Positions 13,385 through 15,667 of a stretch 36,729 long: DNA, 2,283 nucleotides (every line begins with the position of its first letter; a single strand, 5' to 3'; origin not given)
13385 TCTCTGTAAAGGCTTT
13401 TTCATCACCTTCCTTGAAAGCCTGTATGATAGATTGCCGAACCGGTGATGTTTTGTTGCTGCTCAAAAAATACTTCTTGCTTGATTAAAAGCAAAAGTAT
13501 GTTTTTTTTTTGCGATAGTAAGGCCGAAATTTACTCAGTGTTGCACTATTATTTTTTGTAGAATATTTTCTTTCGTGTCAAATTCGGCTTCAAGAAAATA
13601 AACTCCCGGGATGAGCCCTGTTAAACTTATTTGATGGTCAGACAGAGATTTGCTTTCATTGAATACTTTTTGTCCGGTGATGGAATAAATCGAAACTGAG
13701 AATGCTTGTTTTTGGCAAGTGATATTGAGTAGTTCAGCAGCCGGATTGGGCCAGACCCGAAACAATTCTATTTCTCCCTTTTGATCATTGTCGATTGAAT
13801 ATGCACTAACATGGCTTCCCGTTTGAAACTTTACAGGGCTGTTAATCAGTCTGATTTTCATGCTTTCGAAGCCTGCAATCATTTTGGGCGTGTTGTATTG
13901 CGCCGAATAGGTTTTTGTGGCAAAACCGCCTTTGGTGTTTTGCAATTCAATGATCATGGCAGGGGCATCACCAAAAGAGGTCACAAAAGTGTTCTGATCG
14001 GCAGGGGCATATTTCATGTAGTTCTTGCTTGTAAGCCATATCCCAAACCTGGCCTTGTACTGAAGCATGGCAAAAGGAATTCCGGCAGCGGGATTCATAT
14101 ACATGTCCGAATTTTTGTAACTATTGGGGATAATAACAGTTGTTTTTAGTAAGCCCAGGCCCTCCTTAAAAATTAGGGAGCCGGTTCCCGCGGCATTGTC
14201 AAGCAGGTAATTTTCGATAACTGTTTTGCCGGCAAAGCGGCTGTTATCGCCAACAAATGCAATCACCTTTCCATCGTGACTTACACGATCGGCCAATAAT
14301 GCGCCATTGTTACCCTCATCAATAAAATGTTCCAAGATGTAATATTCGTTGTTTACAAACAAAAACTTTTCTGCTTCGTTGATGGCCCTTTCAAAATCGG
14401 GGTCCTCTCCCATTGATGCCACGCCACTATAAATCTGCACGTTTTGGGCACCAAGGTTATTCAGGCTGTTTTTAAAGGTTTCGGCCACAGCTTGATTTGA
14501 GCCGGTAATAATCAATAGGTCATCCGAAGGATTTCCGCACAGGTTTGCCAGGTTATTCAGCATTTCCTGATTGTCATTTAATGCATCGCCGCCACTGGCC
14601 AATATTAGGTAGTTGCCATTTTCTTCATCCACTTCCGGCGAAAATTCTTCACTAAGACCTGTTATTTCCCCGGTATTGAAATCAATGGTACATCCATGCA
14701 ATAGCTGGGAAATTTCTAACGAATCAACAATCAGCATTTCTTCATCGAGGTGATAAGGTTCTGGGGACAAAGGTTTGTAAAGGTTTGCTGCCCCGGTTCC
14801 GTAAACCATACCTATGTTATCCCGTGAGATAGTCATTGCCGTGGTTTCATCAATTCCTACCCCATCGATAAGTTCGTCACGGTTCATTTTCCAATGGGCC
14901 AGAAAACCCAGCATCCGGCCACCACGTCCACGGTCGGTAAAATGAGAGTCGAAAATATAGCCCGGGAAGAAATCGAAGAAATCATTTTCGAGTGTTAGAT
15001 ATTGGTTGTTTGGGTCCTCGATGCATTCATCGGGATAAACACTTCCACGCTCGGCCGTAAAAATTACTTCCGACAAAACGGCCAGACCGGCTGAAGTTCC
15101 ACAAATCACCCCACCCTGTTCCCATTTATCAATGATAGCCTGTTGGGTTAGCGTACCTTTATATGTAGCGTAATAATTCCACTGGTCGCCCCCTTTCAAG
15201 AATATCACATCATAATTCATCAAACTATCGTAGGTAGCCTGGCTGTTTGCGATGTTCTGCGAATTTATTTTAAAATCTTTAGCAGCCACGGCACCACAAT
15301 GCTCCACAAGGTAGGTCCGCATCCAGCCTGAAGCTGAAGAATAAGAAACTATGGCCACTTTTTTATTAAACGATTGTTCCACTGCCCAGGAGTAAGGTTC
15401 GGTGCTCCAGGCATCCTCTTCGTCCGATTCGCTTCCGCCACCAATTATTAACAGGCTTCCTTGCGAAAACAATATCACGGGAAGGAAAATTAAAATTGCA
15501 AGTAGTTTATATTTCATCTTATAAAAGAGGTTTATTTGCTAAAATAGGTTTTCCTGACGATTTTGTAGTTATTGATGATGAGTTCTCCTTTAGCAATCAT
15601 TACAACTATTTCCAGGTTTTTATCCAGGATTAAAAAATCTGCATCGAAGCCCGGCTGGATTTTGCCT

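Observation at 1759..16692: ECF/FecR-controlled SusC/SusD locus bracketed by cyanophycin-catabolic genes: candidate cyanophycin (beta-aspartyl polyamide) utilisation locus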

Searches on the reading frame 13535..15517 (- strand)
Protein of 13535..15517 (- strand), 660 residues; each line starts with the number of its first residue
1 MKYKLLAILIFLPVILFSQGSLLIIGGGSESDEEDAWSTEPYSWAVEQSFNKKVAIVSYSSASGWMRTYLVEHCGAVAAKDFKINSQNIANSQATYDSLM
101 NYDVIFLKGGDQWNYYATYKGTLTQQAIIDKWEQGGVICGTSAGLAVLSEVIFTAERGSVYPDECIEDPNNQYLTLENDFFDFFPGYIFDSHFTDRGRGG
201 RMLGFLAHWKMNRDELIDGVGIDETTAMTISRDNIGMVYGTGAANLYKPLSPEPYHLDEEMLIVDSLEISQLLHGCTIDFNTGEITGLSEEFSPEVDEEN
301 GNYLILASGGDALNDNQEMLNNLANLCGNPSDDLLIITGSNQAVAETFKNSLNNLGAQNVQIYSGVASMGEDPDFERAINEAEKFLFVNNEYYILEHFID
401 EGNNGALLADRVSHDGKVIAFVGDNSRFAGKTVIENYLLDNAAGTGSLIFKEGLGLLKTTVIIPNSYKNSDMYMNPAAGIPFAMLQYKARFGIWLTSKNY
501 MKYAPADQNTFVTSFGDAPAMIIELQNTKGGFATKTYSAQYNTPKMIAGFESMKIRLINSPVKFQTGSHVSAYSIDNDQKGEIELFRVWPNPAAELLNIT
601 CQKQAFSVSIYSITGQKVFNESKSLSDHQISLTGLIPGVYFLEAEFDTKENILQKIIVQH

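Call 3: search_protein_families(library=pfam, proteins=[window:13535-15517:-], max_evalue=0.01)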
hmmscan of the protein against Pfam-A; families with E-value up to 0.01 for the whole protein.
window:13535-15517:- (660 aa): 2 families
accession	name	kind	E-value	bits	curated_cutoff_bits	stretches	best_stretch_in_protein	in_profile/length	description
PF03575.23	Peptidase_S51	-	3.1e-14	53.6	23.9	1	22-235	1-203/206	Peptidase family S51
PF18962.6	Por_Secre_tail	-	5.6e-13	49.4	27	1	588-658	1-75/75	Secretion system C-terminal sorting domain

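Call 5: search_protein_families(library=ncbifam, proteins=[window:13535-15517:-], max_evalue=0.001)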
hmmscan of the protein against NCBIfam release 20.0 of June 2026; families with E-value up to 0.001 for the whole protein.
window:13535-15517:- (660 aa): 2 families
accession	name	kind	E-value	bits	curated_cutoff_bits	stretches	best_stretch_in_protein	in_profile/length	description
TIGR02069.1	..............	equivalog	4.4e-26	91.9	126.6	1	23-245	2-213/250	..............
TIGR04183.1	Por_Secre_tail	domain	2.3e-09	37.1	23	1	588-659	1-72/72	T9SS type A sorting domain-containing protein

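Call 18: find_encoding_contigs(protein=window:13535-15517:-, flank=10000, max_places=6)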
Protein window:13535-15517:- (660 aa): 1 contig read that carries it; 1 place shown.
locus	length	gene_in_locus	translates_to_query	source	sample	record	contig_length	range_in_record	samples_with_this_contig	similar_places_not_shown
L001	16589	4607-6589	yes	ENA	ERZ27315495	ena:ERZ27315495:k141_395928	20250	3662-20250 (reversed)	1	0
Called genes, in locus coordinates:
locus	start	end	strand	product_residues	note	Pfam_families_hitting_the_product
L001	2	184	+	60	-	?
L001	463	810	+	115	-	PF13560:HTH_31 (weak), PF01381:HTH_3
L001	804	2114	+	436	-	PF13657:Couple_hipA, PF07804:HipA_C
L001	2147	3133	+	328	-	PF05971:Methyltransf_10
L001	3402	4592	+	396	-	PF01979:Amidohydro_1, PF07969:Amidohydro_3 (weak)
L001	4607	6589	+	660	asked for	PF03575:Peptidase_S51, PF18962:Por_Secre_tail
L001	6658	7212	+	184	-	PF07638:Sigma70_ECF, PF04542:Sigma70_r2, PF08281:Sigma70_r4_2, PF04545:Sigma70_r4, PF00196:GerE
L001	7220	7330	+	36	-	-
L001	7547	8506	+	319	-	PF04773:FecR, PF16344:FecR_C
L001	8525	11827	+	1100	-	PF07660:STN, PF13620:CarboxypepD_reg, PF13715:CarbopepD_reg_2, PF07715:Plug, PF00593:TonB_dep_Rec_b-barrel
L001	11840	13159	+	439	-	PF14322:SusD-like_3, PF07980:SusD_RagB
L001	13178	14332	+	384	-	PF18911:PKD_4, PF00801:PKD, PF00058:Ldl_recept_b (faint)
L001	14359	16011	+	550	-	PF18962:Por_Secre_tail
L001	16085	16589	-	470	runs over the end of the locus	PF03606:DcuC, PF03806:ABG_transport (faint), PF03553:Na_H_antiporter, PF02667:SCFA_trans (faint)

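Call 19: find_homologous_proteins(query=window:13535-15517:-, max_evalue=0.00001)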
Query window:13535-15517:- (660 aa): 351 proteins with E <= 0.00001 among 8000 candidates; the best 120 are listed.
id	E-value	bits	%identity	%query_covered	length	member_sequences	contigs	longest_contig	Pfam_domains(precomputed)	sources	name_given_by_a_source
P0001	0.0e+0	1500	100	100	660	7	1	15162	PF18962.8,PF03575.24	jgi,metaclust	metaclust:\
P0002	0.0e+0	1161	76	100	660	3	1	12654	PF18962.8,PF03575.24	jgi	-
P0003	0.0e+0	1039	68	100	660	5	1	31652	PF18962.8,PF03575.24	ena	-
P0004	0.0e+0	1024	67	100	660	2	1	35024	PF18962.8,PF03575.24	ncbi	-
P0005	1.8e-295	999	66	100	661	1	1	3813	PF18962.8,PF03575.24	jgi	jgi:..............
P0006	6.6e-293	991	64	100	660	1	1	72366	PF18962.8,PF03575.24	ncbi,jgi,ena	-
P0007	5.9e-281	951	62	100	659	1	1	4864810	PF18962.8,PF03575.24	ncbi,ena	-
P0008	3.2e-276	936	62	100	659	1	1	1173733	PF18962.8,PF03575.24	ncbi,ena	-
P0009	2.0e-275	933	62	98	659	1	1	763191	PF18962.8,PF03575.24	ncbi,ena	-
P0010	3.3e-244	830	64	85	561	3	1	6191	PF18962.8,PF03575.24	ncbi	-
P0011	6.6e-244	829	56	98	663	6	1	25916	PF18962.8,PF03575.24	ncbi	-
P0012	8.5e-244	829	55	100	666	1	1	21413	PF18962.8,PF03575.24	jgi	-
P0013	2.0e-237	808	56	98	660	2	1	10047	PF18962.8,PF03575.24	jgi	-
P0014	1.2e-233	795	55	98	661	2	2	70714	PF18962.8,PF03575.24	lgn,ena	-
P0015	1.4e-232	792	55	98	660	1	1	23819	PF18962.8,PF03575.24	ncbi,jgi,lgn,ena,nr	ncbi:MAG: hypothetical protein B7C24_01135 [Bacteroidetes bacterium 4572_77]|nr:MAG: hypothetical pr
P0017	9.8e-190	650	47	96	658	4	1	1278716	PF18962.8,PF03575.24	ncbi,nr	ncbi:MAG: Type 1 glutamine amidotransferase-like domain-containing protein [Bacteroidetes bacterium]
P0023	1.0e-183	630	48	97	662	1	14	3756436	PF03575.24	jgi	jgi:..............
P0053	1.1e-165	571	42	99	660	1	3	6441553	PF18962.8,PF03575.24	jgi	jgi:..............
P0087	2.5e-156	540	43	95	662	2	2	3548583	PF18962.8,PF03575.24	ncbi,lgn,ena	-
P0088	3.5e-156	539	42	97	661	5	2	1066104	PF18962.8,PF03575.24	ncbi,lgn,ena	-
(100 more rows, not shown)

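Call 21: find_encoding_contigs(protein=P0007, flank=10000, max_places=2)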
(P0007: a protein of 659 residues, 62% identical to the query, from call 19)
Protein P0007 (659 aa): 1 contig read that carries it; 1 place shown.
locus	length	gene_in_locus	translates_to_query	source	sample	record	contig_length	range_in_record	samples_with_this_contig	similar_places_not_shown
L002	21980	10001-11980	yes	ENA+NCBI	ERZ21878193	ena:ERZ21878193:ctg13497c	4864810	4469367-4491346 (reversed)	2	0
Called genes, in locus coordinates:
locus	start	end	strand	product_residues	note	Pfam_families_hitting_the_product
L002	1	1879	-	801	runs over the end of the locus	PF07715:Plug, PF00593:TonB_dep_Rec_b-barrel, PF14905:OMP_b-brl_3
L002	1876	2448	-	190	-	PF01553:Acyltransferase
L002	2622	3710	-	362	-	PF28535:DUF8431, PF03372:Exo_endo_phos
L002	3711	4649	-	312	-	PF01694:Rhomboid, PF20216:DUF6576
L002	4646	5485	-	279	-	PF08551:DUF1751, PF01694:Rhomboid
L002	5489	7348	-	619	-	PF02518:HATPase_c (weak), PF13589:HATPase_c_3, PF01119:DNA_mis_repair, PF08676:MutL_C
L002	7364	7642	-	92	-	-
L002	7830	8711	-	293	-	PF00892:EamA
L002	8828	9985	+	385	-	PF07969:Amidohydro_3 (weak), PF01979:Amidohydro_1, PF07969:Amidohydro_3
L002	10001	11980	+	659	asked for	PF03575:Peptidase_S51, PF18962:Por_Secre_tail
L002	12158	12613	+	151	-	PF04542:Sigma70_r2, PF07638:Sigma70_ECF (weak), PF08281:Sigma70_r4_2, PF00196:GerE (weak), PF04545:Sigma70_r4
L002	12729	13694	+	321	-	PF04773:FecR, PF16344:FecR_C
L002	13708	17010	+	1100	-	PF07660:STN (weak), PF13620:CarboxypepD_reg, PF13715:CarbopepD_reg_2, PF07715:Plug, PF00593:TonB_dep_Rec_b-barrel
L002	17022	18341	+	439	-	PF14322:SusD-like_3, PF07980:SusD_RagB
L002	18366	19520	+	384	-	PF18911:PKD_4, PF00801:PKD, PF00058:Ldl_recept_b (faint)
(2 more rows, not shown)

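Call 22: find_related_loci(query=A1, collection=genome_contigs, flank=10000)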
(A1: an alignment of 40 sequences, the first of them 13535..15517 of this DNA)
Query A1 (660 aa) in genome_contigs; peptide patterns used: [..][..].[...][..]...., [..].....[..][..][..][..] (x = any residue, [..] = any of these).
599 stretches matched a pattern (row limit reached: there are more); 585 encode a relative of the query (tblastn E <= 1e-3); the best 80 are kept; 80 distinct loci.
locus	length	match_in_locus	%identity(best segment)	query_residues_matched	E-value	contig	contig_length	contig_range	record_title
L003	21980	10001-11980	76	1-660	0e+0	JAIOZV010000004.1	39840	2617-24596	MAG: Bacteroidales bacterium isolate Tobar13m-G16 Tobar13m-C1187, whole genome shotgun sequence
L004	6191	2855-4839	65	1-659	0e+0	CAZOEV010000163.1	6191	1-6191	MAG TPA_asm: uncultured Lentimicrobiaceae bacterium isolate binchicken_co51_64 genome assembly, contig: NODE_5889_length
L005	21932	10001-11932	56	1-645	0e+0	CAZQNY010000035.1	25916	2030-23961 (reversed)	MAG TPA_asm: uncultured Bacteroidales bacterium isolate binchicken_co42_502 genome assembly, contig: NODE_2111_length_25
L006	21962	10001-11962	45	3-658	0e+0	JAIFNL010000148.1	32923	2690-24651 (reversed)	MAG: Bacteroidetes bacterium isolate bin_9 scaffold_1377, whole genome shotgun sequence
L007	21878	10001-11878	46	30-658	2e-180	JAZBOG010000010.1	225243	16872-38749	MAG: Bacteroidales bacterium isolate bin.717 k117_2320210, whole genome shotgun sequence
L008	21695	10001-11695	46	5-567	3e-168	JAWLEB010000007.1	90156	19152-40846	MAG: Bacteroidales bacterium isolate 20BLK6-1.bin.33 NODE_106_length_90156_cov_10.538337, whole genome shotgun sequence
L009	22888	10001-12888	43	2-642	5e-162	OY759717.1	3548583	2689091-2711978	MAG: Bacteroidales bacterium isolate 1994922c-57ad-4284-af65-a097e7e7ad8c genome assembly, chromosome: 1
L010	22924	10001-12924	41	18-645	5e-161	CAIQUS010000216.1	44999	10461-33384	MAG: uncultured Bacteroidales bacterium isolate Loclat_bin-08999 genome assembly, contig: bin-08999:216/253, whole genom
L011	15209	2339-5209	42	1-645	1e-160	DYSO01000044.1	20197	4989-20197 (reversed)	MAG TPA_asm: Draconibacterium orientale isolate SulCav_PC08_3_10_45_10 SulCav_PC08-3_1818_length_20197_cov_5.113047, who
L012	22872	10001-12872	43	4-642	2e-160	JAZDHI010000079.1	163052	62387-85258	MAG: Bacteroidota bacterium isolate MEGAHIT-group-0.314 k141_865803, whole genome shotgun sequence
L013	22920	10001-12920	40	4-657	6e-156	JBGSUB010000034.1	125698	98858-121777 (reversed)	MAG: Lentimicrobiaceae bacterium isolate JTS-AC422 k141_2180514, whole genome shotgun sequence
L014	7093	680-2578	40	20-647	5e-156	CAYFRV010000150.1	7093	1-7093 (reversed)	MAG TPA_asm: uncultured Bacteroidales bacterium isolate ERP107533_co1_77 genome assembly, contig: NODE_12859_length_7093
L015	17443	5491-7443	43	2-660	3e-153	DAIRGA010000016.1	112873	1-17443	MAG TPA_asm: Bacteroidales bacterium isolate CTOTU29519 NODE_102_length_112873_cov_11.499397, whole genome shotgun seque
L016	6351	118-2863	40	1-642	5e-154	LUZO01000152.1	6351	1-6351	MAG: Bacteroidales bacterium Bact_23 Bact_23_contig_308141, whole genome shotgun sequence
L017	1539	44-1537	47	17-521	1e-166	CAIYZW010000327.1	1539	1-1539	MAG: uncultured Bacteroidetes bacterium isolate Ja1_bin-3933 genome assembly, contig: bin-3933:0327/1089, whole genome s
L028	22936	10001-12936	36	5-659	3e-127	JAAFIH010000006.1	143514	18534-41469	MAG: Cytophagales bacterium isolate bin10.concoct.b28b32b33.016 WN_Cytophagales_18_scaffold_6, whole genome shotgun sequ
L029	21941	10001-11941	37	1-657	4e-127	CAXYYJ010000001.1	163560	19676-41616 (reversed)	MAG: uncultured Draconibacterium sp. isolate ERR13599002_concoct_74 genome assembly, contig: ERZ24875815.6, whole genome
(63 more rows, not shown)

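Call 25: search_solved_structures(query=window:13535-15517:-, max_evalue=0.01, show_alignments=2)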
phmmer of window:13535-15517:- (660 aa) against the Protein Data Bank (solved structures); distinct sequences matched with E-value up to 0.01: 5.
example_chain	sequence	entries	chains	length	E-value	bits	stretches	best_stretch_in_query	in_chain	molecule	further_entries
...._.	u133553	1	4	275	2.3e-13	52.4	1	71-289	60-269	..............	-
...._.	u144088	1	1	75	2e-06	29.5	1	588-658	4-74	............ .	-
8glj_D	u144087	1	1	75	5.6e-05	24.7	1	586-644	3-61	Por secretion system C-terminal sorting domain-containing protein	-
3en0_A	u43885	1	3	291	5.6e-05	24.7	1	103-245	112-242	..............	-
7uqw_A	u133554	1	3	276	0.00014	23.4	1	103-245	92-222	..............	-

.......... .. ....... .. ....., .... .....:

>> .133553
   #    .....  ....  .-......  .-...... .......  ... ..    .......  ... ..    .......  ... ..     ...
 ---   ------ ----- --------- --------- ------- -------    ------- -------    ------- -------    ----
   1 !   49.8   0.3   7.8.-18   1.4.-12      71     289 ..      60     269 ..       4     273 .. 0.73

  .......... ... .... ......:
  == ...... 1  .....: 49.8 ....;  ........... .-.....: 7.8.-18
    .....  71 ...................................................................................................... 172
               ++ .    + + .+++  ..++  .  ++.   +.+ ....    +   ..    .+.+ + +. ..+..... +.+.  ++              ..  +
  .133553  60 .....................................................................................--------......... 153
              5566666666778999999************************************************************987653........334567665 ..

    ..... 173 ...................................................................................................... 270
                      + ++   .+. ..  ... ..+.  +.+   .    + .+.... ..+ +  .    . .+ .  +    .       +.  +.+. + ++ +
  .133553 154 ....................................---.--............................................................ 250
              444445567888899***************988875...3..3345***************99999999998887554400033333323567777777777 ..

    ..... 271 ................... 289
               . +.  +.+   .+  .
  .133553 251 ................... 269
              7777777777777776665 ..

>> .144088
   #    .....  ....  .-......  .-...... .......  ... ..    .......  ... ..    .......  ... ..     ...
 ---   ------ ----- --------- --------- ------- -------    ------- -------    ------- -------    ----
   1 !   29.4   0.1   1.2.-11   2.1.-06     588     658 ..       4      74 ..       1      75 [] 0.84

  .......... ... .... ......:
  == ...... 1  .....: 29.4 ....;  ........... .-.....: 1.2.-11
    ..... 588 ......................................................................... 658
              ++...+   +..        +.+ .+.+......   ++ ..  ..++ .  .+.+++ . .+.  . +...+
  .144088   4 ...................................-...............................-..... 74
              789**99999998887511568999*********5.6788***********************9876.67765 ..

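Call 35: list_cluster_members(proteins=[P0007, P0008, P0009, P0023, P0053, P0087, P0088, P0017])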
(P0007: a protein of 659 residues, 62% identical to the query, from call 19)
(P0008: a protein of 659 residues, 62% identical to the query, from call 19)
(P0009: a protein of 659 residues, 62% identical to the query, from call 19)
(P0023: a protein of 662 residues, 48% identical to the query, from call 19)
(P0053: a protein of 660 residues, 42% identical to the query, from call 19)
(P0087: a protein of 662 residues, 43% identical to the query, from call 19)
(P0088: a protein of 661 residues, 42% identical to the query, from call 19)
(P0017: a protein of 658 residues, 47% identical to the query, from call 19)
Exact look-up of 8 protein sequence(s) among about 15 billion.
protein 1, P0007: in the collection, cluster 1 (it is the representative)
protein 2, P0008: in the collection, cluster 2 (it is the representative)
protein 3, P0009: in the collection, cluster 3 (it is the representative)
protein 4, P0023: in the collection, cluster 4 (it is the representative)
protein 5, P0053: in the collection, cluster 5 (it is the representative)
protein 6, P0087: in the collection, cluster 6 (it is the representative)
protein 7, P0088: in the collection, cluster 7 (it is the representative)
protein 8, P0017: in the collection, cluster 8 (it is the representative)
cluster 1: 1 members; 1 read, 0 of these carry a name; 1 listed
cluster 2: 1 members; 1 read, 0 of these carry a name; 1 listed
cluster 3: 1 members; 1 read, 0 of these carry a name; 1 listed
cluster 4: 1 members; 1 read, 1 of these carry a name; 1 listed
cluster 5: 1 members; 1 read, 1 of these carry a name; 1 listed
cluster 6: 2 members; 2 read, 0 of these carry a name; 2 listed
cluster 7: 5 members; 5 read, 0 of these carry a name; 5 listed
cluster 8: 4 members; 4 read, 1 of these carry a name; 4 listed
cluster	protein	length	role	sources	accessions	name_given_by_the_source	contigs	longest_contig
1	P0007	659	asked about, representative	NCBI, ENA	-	-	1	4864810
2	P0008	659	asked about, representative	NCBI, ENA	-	-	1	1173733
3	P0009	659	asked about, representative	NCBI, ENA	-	-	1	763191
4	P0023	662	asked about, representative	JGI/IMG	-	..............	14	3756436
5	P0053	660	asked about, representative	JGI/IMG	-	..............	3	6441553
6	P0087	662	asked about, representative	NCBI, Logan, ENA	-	-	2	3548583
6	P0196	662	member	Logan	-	-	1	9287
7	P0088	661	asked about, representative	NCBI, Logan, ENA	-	-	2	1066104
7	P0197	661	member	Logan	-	-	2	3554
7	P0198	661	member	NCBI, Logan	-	-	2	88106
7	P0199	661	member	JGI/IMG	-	-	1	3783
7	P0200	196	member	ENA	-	-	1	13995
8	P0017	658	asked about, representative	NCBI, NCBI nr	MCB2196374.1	MAG: Type 1 glutamine amidotransferase-like domain-containing protein [Bacteroidetes ... | Type 1 glutamine amidotransferase-like domain-containing protein [Bacteroidota bacterium]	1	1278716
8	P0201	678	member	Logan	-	-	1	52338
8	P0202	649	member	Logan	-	-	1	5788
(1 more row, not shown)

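Call 41: find_encoding_contigs(protein=P0053, flank=10000, max_places=1)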
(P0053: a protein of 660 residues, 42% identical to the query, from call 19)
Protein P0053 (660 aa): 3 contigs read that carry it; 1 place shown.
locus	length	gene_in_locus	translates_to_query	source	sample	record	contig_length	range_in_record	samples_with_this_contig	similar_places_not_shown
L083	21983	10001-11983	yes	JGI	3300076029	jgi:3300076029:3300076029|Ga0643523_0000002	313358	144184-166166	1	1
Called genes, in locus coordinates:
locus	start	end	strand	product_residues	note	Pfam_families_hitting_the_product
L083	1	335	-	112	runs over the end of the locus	-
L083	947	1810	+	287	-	PF02219:MTHFR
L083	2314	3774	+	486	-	PF02412:TSP_3 (faint), PF00691:OmpA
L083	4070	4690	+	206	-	PF03929:PepSY_TM (weak)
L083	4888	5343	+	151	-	PF01797:Y1_Tnp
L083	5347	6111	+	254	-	PF00149:Metallophos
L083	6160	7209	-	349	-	PF03372:Exo_endo_phos (weak), PF19580:Exo_endo_phos_3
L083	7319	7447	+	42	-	PF17070:Thx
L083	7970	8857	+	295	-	-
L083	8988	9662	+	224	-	-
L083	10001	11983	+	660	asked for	PF03575:Peptidase_S51, PF18962:Por_Secre_tail (faint)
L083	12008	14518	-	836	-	PF02689:Herpes_Helicase (faint), PF05970:PIF1, PF13245:AAA_19, PF13604:AAA_30, PF13538:UvrD_C_2 (faint), PF00570:HRDC, PF14493:HTH_40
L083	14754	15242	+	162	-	PF20558:DUF6769 (weak)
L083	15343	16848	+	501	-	PF25919:BSH_CusB (faint), PF25917:BSH_RND (weak), PF25893:HH_CzcB (faint), PF25967:RND-MFP_C (weak), PF25989:YknX_C, PF25975:CzcB_C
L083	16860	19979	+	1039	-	PF00873:ACR_tran, PF03176:MMPL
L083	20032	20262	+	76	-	-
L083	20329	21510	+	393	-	-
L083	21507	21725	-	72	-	-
